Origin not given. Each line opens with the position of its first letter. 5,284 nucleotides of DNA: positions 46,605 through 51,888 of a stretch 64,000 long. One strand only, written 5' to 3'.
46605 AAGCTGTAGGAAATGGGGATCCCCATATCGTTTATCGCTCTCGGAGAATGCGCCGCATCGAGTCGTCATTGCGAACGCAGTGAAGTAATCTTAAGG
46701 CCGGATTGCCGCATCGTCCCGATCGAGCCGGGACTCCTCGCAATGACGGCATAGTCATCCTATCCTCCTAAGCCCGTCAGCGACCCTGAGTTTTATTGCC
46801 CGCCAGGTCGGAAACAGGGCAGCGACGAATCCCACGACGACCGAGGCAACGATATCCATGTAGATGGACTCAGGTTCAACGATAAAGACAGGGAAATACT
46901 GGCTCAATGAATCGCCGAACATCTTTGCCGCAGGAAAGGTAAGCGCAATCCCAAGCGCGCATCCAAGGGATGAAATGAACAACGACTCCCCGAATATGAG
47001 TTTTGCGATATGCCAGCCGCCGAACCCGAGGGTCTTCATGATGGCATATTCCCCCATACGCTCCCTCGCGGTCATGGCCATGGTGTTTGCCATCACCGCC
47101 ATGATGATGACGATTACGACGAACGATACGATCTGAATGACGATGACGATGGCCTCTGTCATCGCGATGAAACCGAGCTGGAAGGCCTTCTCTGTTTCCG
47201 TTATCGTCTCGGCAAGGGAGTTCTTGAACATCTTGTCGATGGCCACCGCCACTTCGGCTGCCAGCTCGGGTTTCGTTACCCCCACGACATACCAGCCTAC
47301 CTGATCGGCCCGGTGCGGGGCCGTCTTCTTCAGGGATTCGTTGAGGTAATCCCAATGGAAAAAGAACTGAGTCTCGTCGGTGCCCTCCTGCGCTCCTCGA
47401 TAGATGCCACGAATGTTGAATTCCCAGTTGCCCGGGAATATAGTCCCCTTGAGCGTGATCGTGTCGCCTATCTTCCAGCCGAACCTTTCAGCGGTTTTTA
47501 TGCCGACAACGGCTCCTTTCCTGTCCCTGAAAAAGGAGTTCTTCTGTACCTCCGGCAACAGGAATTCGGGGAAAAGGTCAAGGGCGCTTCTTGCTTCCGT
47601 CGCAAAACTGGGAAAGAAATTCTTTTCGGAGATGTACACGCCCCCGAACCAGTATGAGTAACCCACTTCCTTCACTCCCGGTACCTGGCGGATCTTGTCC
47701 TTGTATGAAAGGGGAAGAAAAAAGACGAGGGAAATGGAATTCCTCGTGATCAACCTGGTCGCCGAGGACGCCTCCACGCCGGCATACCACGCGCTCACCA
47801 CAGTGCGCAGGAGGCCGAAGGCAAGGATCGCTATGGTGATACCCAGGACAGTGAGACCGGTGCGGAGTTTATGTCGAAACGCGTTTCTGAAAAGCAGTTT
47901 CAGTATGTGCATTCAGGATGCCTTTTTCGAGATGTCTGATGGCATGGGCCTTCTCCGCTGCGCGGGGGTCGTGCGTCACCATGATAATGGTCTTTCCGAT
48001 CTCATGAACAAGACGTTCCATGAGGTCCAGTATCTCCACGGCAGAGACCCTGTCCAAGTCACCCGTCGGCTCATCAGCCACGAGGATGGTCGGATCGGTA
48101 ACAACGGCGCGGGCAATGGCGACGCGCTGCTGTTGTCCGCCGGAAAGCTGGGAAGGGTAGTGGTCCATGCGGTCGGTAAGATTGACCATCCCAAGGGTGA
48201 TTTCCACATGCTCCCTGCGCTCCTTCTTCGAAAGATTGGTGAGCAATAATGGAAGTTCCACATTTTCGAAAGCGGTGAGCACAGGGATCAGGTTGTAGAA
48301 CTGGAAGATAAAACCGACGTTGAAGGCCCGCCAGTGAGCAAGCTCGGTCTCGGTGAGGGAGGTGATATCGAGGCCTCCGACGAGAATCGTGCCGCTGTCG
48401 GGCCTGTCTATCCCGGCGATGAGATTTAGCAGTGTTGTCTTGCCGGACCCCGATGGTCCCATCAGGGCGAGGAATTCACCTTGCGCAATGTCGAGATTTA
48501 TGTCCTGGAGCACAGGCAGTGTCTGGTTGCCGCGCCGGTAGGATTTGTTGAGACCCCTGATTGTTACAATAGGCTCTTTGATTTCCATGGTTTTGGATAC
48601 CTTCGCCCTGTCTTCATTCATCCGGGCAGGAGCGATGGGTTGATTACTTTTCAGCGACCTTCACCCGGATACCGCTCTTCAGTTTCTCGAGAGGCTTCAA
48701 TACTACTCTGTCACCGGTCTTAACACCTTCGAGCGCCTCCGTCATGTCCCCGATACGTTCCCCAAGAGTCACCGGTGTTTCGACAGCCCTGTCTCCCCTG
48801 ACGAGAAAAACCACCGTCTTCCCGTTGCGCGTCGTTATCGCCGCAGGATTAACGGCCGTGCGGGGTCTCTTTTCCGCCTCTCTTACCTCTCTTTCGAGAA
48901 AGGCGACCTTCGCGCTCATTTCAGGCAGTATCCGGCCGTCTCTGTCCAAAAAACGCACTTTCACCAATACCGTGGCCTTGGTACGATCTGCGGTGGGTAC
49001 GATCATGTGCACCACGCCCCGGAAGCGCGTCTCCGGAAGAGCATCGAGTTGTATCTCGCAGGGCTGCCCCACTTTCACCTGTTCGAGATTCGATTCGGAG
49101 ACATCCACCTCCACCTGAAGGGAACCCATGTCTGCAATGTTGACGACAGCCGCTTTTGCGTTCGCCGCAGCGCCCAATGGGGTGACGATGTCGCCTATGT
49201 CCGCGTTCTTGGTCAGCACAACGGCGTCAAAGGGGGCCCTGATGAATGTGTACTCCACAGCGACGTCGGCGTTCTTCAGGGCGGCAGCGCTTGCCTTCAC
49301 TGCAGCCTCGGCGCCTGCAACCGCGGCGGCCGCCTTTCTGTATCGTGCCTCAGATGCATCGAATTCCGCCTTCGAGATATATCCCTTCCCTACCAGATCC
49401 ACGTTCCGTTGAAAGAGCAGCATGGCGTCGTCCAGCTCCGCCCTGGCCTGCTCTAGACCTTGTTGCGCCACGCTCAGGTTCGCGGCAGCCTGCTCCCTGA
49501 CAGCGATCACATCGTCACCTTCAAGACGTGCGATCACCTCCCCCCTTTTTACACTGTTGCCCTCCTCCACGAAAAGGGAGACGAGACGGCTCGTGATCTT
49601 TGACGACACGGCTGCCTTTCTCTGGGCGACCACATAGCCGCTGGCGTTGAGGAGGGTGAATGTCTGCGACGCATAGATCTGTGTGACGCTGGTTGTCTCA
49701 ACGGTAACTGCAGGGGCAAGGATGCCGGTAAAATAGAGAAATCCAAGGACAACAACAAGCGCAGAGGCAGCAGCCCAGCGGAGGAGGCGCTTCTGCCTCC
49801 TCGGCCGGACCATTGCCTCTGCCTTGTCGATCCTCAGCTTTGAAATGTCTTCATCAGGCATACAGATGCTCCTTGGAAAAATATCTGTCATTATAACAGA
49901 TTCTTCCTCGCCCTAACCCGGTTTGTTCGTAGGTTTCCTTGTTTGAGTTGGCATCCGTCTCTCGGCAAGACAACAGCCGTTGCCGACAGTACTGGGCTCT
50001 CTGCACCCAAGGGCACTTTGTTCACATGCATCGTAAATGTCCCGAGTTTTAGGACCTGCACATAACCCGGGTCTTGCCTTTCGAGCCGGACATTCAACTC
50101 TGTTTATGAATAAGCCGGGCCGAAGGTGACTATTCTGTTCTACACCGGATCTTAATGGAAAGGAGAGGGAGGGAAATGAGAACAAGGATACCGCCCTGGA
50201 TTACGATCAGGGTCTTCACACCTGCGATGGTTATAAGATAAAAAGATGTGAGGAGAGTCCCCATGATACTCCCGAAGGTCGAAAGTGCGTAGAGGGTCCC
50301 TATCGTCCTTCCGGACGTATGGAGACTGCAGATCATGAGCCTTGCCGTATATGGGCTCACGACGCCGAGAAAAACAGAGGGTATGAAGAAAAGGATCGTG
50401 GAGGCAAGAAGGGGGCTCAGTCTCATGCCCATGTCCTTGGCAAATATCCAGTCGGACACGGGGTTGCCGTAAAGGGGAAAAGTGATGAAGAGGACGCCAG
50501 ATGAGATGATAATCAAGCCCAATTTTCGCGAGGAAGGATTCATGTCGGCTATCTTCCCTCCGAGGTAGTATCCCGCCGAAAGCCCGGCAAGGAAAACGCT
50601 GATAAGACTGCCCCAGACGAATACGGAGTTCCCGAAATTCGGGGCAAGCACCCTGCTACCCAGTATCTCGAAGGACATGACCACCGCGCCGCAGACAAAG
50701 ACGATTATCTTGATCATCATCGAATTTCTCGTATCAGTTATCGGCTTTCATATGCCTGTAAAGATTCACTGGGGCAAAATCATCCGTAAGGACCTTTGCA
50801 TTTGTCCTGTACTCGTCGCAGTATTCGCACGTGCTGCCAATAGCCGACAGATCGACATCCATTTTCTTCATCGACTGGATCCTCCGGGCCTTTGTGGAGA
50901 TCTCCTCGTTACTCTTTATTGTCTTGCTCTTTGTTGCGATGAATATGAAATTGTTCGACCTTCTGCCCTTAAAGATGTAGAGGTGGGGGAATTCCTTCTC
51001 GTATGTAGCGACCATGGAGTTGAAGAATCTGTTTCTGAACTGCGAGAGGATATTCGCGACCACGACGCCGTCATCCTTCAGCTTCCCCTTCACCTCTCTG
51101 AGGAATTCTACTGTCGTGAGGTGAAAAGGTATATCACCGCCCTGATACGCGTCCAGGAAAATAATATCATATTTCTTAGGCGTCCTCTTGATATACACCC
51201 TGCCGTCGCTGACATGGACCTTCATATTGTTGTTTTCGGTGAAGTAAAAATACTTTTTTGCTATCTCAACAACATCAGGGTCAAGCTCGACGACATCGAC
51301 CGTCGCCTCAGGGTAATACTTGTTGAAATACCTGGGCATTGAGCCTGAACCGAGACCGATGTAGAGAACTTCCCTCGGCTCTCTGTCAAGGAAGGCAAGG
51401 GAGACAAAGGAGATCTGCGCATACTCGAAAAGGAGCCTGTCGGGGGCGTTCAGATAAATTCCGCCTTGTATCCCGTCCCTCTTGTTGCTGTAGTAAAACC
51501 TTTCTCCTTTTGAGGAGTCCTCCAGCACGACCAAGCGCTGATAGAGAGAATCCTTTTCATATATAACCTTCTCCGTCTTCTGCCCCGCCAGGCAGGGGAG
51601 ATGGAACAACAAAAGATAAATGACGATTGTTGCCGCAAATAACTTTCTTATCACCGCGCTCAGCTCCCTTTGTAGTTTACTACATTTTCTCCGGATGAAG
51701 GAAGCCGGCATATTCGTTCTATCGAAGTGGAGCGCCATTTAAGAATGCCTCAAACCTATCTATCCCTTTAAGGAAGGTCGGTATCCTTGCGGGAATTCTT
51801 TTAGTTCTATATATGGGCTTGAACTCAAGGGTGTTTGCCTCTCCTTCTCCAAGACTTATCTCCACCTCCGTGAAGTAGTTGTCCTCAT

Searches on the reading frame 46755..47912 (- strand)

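Call 10: search_protein_families(library=pfam, proteins=[window:46755-47912:-], max_evalue=0.0001)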
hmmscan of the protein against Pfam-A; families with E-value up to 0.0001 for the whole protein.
window:46755-47912:- (385 aa): 2 families
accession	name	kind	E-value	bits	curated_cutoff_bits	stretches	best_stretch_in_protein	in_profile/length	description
PF02687.27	FtsX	-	1.5e-17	64.2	25.5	1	261-375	2-118/120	FtsX-like permease C-terminal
PF12704.14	MacB_PCD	-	5.8e-10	40.2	27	1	18-226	1-205/207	MacB-like periplasmic core domain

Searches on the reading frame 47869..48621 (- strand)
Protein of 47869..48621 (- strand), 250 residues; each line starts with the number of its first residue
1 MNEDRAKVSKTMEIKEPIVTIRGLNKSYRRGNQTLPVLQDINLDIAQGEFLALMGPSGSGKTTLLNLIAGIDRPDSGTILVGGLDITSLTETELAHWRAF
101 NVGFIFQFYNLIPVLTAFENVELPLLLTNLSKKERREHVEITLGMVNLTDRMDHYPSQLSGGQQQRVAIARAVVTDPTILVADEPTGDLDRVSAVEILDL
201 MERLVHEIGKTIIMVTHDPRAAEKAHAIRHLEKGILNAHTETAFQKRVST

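Call 10: search_protein_families(library=pfam, proteins=[window:47869-48621:-], max_evalue=0.0001)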
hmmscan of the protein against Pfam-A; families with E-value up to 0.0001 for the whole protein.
window:47869-48621:- (250 aa): 1 family
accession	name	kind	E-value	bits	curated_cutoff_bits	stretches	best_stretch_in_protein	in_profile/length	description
PF00005.33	ABC_tran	-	1.4e-37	129.8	25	1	38-186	1-136/137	ABC transporter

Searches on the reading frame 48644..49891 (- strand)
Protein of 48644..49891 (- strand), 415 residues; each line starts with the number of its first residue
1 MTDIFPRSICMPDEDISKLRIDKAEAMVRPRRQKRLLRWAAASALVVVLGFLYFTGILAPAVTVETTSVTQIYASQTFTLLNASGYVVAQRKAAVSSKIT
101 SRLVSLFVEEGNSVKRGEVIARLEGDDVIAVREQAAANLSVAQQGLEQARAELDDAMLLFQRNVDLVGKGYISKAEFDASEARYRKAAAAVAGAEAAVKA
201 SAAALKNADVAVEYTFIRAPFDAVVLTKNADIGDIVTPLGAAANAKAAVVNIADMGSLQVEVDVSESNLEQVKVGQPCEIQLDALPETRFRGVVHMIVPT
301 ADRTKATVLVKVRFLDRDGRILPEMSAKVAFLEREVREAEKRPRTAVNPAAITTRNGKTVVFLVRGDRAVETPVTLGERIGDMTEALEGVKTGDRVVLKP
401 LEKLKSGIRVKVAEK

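Call 10: search_protein_families(library=pfam, proteins=[window:48644-49891:-], max_evalue=0.0001)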
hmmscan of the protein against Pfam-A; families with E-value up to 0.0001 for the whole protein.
window:48644-49891:- (415 aa): 3 families
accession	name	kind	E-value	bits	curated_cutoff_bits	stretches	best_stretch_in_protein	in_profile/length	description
PF16576.10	HlyD_D23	-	2.1e-22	79.9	30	1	90-327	17-214/214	Barrel-sandwich domain of CusB or HlyD membrane-fusion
PF13437.12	HlyD_3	-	1.7e-13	51.7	22.2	1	217-317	2-96/106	HlyD family secretion protein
PF13533.13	Biotin_lipoyl_2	-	2.6e-05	24.3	29.8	0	94-124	2-32/32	Biotin-lipoyl like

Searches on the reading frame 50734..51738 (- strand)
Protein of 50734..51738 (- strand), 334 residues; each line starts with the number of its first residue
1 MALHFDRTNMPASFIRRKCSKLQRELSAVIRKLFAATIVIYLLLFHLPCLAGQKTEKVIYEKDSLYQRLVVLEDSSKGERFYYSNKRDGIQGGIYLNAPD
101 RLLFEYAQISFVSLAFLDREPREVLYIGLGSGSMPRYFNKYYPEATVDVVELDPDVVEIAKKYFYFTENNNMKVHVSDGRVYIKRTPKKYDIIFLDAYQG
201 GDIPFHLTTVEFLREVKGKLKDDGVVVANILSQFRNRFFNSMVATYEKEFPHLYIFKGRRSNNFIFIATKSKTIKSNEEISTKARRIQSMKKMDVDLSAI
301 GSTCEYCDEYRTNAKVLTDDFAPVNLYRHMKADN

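Call 10: search_protein_families(library=pfam, proteins=[window:50734-51738:-], max_evalue=0.0001)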
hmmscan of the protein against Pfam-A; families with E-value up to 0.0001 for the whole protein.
window:50734-51738:- (334 aa): 3 families
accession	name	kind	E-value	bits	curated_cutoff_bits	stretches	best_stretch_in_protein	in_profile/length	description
PF01564.23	Spermine_synth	-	4.2e-16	59.5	22.9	1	116-229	14-131/186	Spermine/spermidine synthase domain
PF00891.24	Methyltransf_2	-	4.2e-05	23.4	22.3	1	124-231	66-168/210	O-methyltransferase domain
PF13649.12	Methyltransf_25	-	9.8e-05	23.4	27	0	124-224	1-97/97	Methyltransferase domain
